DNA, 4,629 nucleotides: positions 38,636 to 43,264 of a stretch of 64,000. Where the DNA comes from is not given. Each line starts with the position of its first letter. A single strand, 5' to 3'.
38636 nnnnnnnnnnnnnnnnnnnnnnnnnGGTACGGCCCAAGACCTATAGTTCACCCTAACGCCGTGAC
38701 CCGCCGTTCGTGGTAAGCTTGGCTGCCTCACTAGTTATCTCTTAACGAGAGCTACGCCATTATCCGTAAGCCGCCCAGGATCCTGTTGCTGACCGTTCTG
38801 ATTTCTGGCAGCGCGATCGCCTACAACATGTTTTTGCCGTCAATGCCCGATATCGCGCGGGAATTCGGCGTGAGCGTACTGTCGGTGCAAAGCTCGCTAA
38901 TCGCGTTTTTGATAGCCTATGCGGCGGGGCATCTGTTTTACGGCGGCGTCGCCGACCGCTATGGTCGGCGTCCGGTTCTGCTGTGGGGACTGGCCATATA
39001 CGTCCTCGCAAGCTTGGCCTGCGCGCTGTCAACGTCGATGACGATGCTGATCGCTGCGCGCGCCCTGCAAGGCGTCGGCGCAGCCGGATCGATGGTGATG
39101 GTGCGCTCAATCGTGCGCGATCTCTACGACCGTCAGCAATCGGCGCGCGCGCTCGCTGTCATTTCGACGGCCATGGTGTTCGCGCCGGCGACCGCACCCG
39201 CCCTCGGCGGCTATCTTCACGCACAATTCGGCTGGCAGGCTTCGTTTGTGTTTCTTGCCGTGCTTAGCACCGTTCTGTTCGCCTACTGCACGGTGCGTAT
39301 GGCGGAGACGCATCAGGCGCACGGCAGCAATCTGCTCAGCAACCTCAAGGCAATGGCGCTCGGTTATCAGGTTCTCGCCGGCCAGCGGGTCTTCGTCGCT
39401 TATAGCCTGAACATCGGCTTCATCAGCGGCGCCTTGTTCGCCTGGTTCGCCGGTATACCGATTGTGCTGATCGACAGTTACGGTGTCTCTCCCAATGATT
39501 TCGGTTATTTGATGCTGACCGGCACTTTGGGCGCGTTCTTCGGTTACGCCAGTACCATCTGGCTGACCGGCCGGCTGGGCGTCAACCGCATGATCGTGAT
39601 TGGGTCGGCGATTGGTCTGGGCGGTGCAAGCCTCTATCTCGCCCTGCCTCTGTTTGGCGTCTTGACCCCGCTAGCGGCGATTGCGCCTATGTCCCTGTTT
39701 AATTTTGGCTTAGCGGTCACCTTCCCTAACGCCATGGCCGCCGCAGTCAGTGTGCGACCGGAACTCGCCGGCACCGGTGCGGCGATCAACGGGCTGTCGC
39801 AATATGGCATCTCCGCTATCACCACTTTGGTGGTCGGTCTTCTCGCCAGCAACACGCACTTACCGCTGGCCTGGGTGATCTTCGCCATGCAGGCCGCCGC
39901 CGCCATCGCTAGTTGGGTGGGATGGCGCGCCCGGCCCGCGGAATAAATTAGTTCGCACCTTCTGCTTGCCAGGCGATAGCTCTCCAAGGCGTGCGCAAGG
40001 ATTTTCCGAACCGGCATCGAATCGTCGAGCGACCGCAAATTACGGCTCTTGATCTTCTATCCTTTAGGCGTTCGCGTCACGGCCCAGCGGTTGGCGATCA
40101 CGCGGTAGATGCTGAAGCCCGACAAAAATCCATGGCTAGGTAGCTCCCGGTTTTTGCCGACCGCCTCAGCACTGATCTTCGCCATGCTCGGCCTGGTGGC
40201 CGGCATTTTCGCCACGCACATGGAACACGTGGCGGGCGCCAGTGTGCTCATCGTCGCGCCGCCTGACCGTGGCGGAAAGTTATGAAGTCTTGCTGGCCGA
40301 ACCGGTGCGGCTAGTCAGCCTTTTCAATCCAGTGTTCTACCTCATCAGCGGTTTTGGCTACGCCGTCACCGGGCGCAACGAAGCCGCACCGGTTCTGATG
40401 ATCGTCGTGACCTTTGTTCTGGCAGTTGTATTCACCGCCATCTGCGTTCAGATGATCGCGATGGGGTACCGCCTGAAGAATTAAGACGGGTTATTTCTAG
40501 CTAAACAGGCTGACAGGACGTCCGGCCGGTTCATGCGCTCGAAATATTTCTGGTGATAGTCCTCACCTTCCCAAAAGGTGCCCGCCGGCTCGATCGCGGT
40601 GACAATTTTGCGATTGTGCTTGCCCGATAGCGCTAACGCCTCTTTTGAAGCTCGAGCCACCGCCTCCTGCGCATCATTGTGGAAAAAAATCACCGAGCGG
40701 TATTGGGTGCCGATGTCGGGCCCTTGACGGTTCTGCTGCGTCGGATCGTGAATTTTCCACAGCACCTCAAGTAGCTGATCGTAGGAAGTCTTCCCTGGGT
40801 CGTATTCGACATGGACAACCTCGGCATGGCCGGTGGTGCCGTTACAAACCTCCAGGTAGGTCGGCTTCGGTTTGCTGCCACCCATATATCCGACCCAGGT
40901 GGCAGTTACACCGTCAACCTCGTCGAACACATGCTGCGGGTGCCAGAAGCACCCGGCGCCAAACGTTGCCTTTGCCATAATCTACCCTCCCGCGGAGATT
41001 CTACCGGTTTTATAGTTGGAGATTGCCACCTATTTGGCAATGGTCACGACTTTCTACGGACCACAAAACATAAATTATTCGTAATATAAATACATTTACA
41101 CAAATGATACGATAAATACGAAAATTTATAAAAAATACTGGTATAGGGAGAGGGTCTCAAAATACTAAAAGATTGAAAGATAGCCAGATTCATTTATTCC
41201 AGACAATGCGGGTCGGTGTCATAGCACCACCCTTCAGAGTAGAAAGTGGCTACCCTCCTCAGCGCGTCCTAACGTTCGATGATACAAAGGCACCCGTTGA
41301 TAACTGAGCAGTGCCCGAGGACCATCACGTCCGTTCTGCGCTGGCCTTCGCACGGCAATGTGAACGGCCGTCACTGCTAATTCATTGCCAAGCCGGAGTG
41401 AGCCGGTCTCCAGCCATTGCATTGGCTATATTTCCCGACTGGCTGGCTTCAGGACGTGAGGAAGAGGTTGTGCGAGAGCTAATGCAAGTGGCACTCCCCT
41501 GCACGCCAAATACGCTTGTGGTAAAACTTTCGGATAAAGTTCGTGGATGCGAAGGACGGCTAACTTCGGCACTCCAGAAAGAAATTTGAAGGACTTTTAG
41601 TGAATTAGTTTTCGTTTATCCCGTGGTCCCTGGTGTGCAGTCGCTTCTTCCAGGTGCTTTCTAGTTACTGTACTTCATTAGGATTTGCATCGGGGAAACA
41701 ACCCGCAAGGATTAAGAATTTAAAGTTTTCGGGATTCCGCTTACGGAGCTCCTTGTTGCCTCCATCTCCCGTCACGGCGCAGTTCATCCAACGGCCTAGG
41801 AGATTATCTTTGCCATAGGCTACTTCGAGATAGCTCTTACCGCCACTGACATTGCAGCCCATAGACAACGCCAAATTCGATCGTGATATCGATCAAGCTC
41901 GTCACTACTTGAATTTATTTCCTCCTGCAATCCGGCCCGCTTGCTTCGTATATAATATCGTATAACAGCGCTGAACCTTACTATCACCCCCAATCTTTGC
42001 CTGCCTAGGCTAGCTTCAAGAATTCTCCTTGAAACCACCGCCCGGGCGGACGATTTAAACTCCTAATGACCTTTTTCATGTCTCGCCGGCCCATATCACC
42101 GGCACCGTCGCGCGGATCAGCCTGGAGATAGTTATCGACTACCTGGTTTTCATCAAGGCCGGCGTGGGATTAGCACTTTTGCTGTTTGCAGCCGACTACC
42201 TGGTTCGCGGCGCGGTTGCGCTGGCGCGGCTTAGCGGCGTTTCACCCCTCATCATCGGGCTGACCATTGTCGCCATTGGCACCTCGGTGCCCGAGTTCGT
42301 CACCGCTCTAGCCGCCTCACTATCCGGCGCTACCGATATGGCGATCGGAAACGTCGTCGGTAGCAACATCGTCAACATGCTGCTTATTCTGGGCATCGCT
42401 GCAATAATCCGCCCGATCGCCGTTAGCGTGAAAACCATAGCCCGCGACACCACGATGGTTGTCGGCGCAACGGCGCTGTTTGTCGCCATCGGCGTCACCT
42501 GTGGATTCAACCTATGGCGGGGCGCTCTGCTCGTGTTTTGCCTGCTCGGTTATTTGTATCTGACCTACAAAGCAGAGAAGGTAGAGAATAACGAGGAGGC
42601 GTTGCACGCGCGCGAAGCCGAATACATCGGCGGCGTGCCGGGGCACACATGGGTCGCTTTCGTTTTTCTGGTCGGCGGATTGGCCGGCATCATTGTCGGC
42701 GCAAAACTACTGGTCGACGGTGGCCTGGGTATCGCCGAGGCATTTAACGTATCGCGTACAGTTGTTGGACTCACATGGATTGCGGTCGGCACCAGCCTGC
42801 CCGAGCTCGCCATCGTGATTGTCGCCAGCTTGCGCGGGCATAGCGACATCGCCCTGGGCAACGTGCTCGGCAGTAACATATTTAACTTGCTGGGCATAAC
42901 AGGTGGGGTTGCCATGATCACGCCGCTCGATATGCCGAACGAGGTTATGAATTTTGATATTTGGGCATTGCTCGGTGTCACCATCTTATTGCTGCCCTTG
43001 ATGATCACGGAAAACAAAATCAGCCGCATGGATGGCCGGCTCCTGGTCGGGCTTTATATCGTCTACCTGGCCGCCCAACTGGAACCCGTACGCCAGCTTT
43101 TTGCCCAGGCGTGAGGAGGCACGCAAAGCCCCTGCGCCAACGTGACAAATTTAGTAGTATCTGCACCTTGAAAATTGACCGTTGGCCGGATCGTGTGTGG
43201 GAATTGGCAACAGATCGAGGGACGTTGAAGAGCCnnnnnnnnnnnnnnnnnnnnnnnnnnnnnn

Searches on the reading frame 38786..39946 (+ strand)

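Call 50: search_protein_families(library=pfam, max_evalue=0.00001, proteins=[window:38786-39946:+])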
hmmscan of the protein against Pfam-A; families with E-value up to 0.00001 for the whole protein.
window:38786-39946:+ (386 aa): 3 families
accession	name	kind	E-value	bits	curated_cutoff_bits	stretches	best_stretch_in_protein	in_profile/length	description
PF07690.21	MFS_1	-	4.5e-46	157.8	33.4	1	5-345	4-345/347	Major Facilitator Superfamily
PF00083.30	Sugar_tr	-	1.3e-08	34.6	22.3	1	37-106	51-123/452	Sugar (and other) transporter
PF05977.19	MFS_3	-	2.4e-07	30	27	1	28-373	46-386/524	Transmembrane secretion effector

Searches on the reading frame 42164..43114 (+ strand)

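Call 50: search_protein_families(library=pfam, max_evalue=0.00001, proteins=[window:42164-43114:+])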
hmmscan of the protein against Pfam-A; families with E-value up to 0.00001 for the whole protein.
window:42164-43114:+ (316 aa): 1 family
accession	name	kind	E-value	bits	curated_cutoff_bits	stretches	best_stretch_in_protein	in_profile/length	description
PF01699.29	Na_Ca_ex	-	4.4e-62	209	24.9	2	165-306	2-150/151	Sodium/calcium exchanger protein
